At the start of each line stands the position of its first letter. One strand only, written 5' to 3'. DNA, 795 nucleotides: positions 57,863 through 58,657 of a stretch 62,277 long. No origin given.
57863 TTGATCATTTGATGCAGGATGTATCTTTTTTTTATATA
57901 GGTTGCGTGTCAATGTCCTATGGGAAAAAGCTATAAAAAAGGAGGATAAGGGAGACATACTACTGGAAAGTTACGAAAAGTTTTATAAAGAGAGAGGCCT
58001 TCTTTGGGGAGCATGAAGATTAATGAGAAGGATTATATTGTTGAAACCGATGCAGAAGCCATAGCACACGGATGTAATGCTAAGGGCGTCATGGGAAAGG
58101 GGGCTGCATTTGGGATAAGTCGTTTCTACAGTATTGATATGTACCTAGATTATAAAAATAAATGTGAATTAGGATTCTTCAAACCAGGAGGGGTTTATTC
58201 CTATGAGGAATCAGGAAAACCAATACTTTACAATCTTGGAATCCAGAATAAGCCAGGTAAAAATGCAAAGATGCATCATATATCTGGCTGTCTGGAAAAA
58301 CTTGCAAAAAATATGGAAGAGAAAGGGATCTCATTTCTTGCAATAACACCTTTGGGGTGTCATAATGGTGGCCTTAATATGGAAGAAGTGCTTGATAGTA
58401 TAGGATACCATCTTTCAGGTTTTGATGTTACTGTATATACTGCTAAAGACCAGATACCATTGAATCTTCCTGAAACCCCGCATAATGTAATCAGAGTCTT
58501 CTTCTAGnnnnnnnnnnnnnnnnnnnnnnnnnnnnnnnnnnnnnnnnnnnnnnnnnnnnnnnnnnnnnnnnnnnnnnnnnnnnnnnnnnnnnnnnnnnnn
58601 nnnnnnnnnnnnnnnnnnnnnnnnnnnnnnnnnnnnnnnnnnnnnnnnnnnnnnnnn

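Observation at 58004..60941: Convergent, 3'-overlapping macrodomain gene and HD-domain protein with a DarT-like C-terminus: candidate DarTG-like ADP-ribosylation module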

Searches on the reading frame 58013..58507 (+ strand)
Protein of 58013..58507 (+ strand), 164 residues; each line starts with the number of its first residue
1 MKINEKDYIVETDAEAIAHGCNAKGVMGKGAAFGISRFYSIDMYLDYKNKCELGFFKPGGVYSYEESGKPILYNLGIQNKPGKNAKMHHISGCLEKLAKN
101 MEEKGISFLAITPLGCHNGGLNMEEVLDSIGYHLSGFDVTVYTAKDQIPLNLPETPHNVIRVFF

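Call 3: search_protein_families(library=pfam, proteins=[window:58013-58507:+], max_evalue=1)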
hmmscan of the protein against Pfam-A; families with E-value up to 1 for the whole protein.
window:58013-58507:+ (164 aa): 1 family
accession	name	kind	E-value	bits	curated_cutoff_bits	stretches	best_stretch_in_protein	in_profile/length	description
PF01661.27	Macro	-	0.00017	21.9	22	1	19-128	2-116/118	Macro domain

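Call 4: search_protein_families(library=ncbifam, proteins=[window:58013-58507:+], max_evalue=1)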
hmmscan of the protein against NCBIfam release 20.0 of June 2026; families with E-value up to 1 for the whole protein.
window:58013-58507:+ (164 aa): 2 families
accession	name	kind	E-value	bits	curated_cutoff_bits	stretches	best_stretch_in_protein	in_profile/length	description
NF048014.1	antitoxin_DarG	equivalog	6.5e-21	75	250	1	9-147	8-151/338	type II toxin-antitoxin system antitoxin DNA ADP-ribosyl glycohydrolase DarG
NF001666.0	PRK00431.2-2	equivalog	0.11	12.4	246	1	6-37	7-38/164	ADP-ribose-binding protein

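Call 5: search_protein_families(library=padloc, proteins=[window:58013-58507:+], max_evalue=1)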
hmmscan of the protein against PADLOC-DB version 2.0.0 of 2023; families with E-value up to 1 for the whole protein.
window:58013-58507:+ (164 aa): 1 family
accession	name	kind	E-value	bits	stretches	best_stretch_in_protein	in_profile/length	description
PDLC02990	DarG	-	5.2e-25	86.6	1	7-142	7-141/329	-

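Call 17: search_solved_structures(query=window:58013-58507:+, max_evalue=0.01, show_alignments=4)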
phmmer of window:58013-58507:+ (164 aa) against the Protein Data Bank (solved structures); distinct sequences matched with E-value up to 0.01: 3.
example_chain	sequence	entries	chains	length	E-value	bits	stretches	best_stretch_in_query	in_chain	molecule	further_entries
5m31_A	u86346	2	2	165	3.7e-11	46.5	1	9-142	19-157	Appr-1-p processing domain protein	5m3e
5m3i_A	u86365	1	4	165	8.6e-10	42.1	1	9-129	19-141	RNase III inhibitor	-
7omu_AAA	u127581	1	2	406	0.00054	23.2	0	88-136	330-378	Macro domain-containing protein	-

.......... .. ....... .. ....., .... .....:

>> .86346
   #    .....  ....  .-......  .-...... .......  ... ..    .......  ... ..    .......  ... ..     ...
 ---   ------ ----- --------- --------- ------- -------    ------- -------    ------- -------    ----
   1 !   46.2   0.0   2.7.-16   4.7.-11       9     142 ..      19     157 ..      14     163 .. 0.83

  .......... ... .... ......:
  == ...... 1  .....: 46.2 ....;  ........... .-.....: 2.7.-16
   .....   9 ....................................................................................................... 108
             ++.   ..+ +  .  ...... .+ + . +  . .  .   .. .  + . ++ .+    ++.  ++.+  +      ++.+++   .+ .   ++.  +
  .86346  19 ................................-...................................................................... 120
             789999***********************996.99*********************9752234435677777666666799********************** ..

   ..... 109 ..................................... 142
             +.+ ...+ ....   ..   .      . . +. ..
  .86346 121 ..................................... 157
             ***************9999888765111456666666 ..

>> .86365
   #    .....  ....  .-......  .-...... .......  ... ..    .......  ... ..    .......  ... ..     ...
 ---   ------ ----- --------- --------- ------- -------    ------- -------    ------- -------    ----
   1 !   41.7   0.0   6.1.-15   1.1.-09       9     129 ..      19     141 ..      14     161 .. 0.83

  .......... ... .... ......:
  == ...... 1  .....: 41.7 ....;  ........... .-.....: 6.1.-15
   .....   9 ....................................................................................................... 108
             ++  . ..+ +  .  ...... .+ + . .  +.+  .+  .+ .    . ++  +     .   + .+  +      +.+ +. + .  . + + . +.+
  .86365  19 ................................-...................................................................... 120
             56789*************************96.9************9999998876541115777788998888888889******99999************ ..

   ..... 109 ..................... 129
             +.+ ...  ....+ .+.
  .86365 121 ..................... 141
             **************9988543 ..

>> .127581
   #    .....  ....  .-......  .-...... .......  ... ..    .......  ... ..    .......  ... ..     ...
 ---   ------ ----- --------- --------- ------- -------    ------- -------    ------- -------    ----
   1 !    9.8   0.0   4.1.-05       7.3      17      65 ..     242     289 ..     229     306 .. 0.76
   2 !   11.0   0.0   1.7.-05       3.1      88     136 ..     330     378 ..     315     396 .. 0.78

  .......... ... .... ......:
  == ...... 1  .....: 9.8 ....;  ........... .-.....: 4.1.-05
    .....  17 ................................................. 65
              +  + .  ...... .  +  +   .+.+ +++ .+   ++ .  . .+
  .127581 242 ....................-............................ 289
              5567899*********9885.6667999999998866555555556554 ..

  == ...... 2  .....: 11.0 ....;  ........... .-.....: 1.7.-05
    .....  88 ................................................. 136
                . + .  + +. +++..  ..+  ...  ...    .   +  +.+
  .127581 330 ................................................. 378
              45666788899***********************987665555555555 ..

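Call 18: find_homologous_proteins(query=window:58013-58507:+, max_evalue=0.001)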
Query window:58013-58507:+ (164 aa): 4 proteins with E <= 0.001 among 23 candidates.
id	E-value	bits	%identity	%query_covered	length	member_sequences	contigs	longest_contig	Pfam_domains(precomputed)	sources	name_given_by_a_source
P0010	1.4e-107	375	100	100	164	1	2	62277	-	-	-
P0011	7.5e-92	324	84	100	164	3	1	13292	-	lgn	-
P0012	2.3e-54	202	59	93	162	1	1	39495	PF01661.28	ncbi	ncbi:MAG: macro domain-containing protein [Nanobdellota archaeon]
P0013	1.9e-35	140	49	88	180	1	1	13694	PF01661.28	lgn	-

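Call 19: find_encoding_contigs(protein=P0013, flank=8000, max_places=4)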
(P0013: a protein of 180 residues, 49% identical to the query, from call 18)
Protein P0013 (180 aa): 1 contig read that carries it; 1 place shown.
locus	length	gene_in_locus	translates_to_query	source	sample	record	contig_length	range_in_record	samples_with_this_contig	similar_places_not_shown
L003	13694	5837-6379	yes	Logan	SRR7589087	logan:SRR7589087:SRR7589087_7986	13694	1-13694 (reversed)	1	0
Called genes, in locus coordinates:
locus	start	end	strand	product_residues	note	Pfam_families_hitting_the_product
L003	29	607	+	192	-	PF13302:Acetyltransf_3 (weak), PF00583:Acetyltransf_1, PF13673:Acetyltransf_10 (weak), PF13508:Acetyltransf_7 (weak)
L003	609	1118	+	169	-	PF08433:KTI12, PF13238:AAA_18, PF13671:AAA_33, PF13207:AAA_17 (weak)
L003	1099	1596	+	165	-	-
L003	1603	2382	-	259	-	PF08843:AbiEii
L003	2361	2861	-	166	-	-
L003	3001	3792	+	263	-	PF01209:Ubie_methyltran, PF03141:Methyltransf_29 (faint), PF13489:Methyltransf_23, PF05148:Methyltransf_8 (weak), PF13847:Methyltransf_31, PF08241:Methyltransf_11, PF08242:Methyltransf_12, PF13649:Methyltransf_25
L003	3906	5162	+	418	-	PF13173:AAA_14, PF13635:DUF4143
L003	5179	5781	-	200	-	-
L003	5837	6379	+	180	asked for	PF01661:Macro (weak)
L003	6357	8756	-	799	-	-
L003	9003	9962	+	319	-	PF00004:AAA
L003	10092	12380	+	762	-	PF03104:DNA_pol_B_exo1, PF13482:RNase_H_2 (faint), PF00136:DNA_pol_B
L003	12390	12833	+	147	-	PF12724:Flavodoxin_5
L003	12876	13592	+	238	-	-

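Call 50: search_dna_similar(query=window:58013-58507:+, collection=plasmids, mode=protein, max_evalue=0.001, max_rows=15)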
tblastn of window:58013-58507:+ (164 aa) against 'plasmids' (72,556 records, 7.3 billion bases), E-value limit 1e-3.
Records with a match: 107; places in all: 108; records where one place covers at least 80% of the query: 80.
Best place of each record, by identity: <60% 107.
By first word of the organism name: Bacillus 35; Zymomonas 16; Rhizobium 7; Agrobacterium 5; Synechocystis 4; Sulfitobacter 3; Cytobacillus 3; Moraxella 3; Paracoccus 2; Citrobacter 2; and 25 more.
By predicted mobility (MOB-suite, as given by PLSDB): non-mobilizable 79; conjugative 17; mobilizable 11.
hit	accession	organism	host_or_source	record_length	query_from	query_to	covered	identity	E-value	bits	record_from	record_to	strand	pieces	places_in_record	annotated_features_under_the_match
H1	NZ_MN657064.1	Psychrobacter sp.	-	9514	9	147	85%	32.4%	1e-9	63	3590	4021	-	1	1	macro domain-containing protein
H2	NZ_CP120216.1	Agrobacterium leguminum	-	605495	1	163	99%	27.6%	5e-11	67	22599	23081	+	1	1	macro domain-containing protein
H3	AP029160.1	Pigmentibacter ruber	Homo sapiens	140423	4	142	85%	32.1%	1e-11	69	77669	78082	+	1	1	macro domain-containing protein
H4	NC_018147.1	Zymomonas mobilis subsp. mobilis ATCC 29191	-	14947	1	148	90%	29.3%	7e-6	52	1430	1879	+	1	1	macro domain-containing protein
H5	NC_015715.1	Zymomonas mobilis subsp. pomaceae ATCC 29192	sick cider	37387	1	148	90%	29.3%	1e-5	51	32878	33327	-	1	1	macro domain-containing protein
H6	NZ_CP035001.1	Rhizobium acidisoli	Phaseolus vulgaris,root nodule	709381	1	154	94%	27.9%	4e-11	67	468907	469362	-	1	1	macro domain-containing protein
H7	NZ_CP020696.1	Sulfitobacter sp. D7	calanoid copepod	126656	9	147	85%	30.9%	4e-9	61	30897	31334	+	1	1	macro domain-containing protein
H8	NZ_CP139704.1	Sulfitobacter pontiacus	Bacterial Culture,hydrothermal vent ...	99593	9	147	85%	30.9%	7e-9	61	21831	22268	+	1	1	macro domain-containing protein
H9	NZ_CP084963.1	Sulfitobacter pontiacus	cell culture,Seawater from the North ...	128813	9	147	85%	30.9%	7e-9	61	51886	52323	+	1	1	macro domain-containing protein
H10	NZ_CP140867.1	Rhizobium leguminosarum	Trifolium pratense,whole organism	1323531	9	142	82%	31.9%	1e-6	54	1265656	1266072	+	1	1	record has no annotation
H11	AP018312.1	Aulosira laxa NIES-50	-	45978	1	142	87%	30.0%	2e-8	60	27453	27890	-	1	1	hypothetical protein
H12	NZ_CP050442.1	Tolypothrix sp. PCC 7910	cell culture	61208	1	142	87%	30.0%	2e-8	59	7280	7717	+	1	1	macro domain-containing protein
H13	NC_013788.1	Zymomonas mobilis subsp. mobilis ZM4 = ATCC 31821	-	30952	1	142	87%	29.8%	5e-6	52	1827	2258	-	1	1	macro domain-containing protein | DUF4433 domain-containing protein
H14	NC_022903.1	Zymomonas mobilis subsp. mobilis str. CP4 = NRRL B-14023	-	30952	1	142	87%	29.8%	5e-6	52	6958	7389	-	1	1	macro domain-containing protein | DUF4433 domain-containing protein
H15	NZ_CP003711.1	Zymomonas mobilis subsp. mobilis NRRL B-12526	-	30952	1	142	87%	29.8%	5e-6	52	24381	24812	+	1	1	macro domain-containing protein | DUF4433 domain-containing protein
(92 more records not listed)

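Call 52: get_annotated_region(hit=H13, flank=2000)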
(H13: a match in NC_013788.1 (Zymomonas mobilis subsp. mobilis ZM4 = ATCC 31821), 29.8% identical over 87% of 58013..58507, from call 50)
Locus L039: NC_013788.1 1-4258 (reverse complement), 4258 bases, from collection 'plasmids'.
description: Zymomonas mobilis subsp. mobilis ZM4 = ATCC 31821 plasmid pZZM405, complete sequence
organism: Zymomonas mobilis subsp. mobilis ZM4 = ATCC 31821 (NCBI taxid 264203)
taxonomy: Bacteria; Pseudomonadota; Alphaproteobacteria; Sphingomonadales; Zymomonadaceae; Zymomonas; Zymomonas mobilis; Zymomonas mobilis subsp. mobilis ZM4 = ATCC 31821
host: -; source: -; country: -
typing (MOB-suite, as given by PLSDB): non-mobilizable
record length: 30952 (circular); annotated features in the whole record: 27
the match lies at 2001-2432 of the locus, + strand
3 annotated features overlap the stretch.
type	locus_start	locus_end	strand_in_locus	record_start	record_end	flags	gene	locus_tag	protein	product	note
CDS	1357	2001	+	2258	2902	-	-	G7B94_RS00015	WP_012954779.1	DUF4433 domain-containing protein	-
CDS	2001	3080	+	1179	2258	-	-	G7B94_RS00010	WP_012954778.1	macro domain-containing protein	-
CDS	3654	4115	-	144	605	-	-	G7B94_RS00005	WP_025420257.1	hypothetical protein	-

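Call 53: get_annotated_region(hit=H1, flank=2000)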
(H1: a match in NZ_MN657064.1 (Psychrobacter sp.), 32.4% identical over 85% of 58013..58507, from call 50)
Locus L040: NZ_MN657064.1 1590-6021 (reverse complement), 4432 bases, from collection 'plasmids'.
description: Psychrobacter sp. strain ANT_P27 plasmid pA27P4, complete sequence
organism: Psychrobacter sp. (NCBI taxid 56811)
taxonomy: Bacteria; Pseudomonadota; Gammaproteobacteria; Moraxellales; Moraxellaceae; Psychrobacter; Psychrobacter sp.
host: -; source: -; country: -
typing (MOB-suite, as given by PLSDB): non-mobilizable
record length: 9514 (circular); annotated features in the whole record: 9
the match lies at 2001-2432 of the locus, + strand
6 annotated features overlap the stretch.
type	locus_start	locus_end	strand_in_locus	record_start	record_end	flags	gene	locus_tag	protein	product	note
CDS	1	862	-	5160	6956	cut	-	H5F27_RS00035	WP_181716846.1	MobA/MobL family protein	-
CDS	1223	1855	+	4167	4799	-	-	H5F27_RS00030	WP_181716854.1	DUF4433 domain-containing protein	-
CDS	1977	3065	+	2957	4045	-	-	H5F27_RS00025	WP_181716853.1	macro domain-containing protein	-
CDS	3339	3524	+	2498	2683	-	-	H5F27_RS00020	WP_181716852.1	hypothetical protein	-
CDS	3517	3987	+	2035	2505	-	-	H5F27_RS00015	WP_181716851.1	hypothetical protein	-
CDS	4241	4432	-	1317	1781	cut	-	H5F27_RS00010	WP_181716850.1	hypothetical protein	-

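Call 54: get_annotated_region(hit=H3, flank=2000)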
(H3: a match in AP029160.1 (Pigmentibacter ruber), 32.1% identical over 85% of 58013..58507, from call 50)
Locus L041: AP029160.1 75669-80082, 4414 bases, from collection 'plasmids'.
description: Pigmentibacter ruber GTC16762 plasmid pGTC16762-1 DNA, complete sequence
organism: Pigmentibacter ruber (NCBI taxid 2683196)
taxonomy: Bacteria; Bdellovibrionota; Oligoflexia; Silvanigrellales; Silvanigrellaceae; Pigmentibacter; Pigmentibacter ruber
host: -; source: Homo sapiens; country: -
typing (MOB-suite, as given by PLSDB): non-mobilizable
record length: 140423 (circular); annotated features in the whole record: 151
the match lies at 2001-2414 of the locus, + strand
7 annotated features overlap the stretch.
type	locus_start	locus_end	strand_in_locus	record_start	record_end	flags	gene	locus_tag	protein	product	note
CDS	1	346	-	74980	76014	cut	xerD_4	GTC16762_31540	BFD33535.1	site-specific tyrosine recombinase XerD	-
CDS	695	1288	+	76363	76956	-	-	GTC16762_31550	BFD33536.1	hypothetical protein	-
CDS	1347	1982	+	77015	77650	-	darT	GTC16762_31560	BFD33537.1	toxin-antitoxin system toxin DarT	-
CDS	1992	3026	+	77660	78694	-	-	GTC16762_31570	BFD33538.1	macro domain-containing protein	-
CDS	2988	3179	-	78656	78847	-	-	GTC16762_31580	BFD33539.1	hypothetical protein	-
CDS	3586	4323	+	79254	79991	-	-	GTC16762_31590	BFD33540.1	transporter substrate-binding domain-containing protein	-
CDS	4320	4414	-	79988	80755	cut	-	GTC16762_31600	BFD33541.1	hypothetical protein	-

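Call 55: get_annotated_region(hit=H7, flank=2000)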
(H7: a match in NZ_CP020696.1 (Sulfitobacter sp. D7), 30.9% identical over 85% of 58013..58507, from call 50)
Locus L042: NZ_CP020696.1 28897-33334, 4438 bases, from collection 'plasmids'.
description: Sulfitobacter sp. D7 plasmid p2SUD7, complete sequence
organism: Sulfitobacter sp. D7 (NCBI taxid 1968541)
taxonomy: Bacteria; Pseudomonadota; Alphaproteobacteria; Rhodobacterales; Roseobacteraceae; Sulfitobacter; Sulfitobacter sp. D7
host: -; source: calanoid copepod; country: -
typing (MOB-suite, as given by PLSDB): conjugative; replicon rep_cluster_558; relaxase MOBP; mating-pair formation MPF_T
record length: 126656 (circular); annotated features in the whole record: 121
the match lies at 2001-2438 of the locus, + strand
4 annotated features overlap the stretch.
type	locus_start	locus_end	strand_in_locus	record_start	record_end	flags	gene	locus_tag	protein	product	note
CDS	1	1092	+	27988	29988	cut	-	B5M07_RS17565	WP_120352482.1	type IV secretory system conjugative DNA transfer family protein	-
CDS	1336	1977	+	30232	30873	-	-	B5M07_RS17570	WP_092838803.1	DUF4433 domain-containing protein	-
CDS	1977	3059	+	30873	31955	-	-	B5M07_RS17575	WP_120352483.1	macro domain-containing protein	-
CDS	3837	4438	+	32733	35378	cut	-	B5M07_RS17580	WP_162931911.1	TrlF family AAA-like ATPase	-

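Call 56: get_annotated_region(hit=H12, flank=2000)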
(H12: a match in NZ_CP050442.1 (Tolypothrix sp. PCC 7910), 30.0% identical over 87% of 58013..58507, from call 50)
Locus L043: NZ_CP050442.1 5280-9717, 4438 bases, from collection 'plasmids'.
description: Tolypothrix sp. PCC 7910 plasmid unnamed2, complete sequence
organism: Tolypothrix sp. PCC 7910 (NCBI taxid 2099387)
taxonomy: Bacteria; Cyanobacteriota; Cyanophyceae; Nostocales; Tolypothrichaceae; Tolypothrix; Tolypothrix sp. PCC 7910
host: -; source: cell culture; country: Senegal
typing (MOB-suite, as given by PLSDB): mobilizable; relaxase MOBF
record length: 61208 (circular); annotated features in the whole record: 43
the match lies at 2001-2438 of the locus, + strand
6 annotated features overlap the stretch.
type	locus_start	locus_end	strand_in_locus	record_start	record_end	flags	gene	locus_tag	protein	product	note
CDS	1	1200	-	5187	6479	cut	-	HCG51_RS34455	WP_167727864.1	plasmid pRiA4b ORF-3 family protein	-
CDS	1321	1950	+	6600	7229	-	-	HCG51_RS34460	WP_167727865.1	DUF4433 domain-containing protein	-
CDS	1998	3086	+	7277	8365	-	-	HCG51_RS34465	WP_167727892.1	macro domain-containing protein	-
CDS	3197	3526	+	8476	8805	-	-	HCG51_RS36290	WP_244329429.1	hypothetical protein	-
CDS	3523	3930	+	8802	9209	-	-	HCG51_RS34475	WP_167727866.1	type II toxin-antitoxin system VapC family toxin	-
CDS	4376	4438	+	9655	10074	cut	-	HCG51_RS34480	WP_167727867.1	four helix bundle protein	-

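Call 57: get_annotated_region(hit=H6, flank=2000)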
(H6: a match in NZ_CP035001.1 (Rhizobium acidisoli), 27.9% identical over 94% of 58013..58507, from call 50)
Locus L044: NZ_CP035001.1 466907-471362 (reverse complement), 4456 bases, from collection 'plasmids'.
description: Rhizobium acidisoli strain FH23 plasmid pRapFH23c, complete sequence
organism: Rhizobium acidisoli (NCBI taxid 1538158)
taxonomy: Bacteria; Pseudomonadota; Alphaproteobacteria; Hyphomicrobiales; Rhizobiaceae; Rhizobium; Rhizobium acidisoli
host: -; source: Phaseolus vulgaris,root nodule; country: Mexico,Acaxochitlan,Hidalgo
typing (MOB-suite, as given by PLSDB): conjugative; relaxase MOBQ; mating-pair formation MPF_T
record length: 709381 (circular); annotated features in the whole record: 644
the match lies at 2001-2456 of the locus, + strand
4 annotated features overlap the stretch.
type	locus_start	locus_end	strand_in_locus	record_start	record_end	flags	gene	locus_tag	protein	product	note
CDS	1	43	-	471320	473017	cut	-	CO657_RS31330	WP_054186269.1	ATP-binding protein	-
CDS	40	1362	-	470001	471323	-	-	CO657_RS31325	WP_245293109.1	SIR2 family protein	-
CDS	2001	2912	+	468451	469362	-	-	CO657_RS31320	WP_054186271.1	macro domain-containing protein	-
CDS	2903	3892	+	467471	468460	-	-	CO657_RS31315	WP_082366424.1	DarT ssDNA thymidine ADP-ribosyltransferase family protein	-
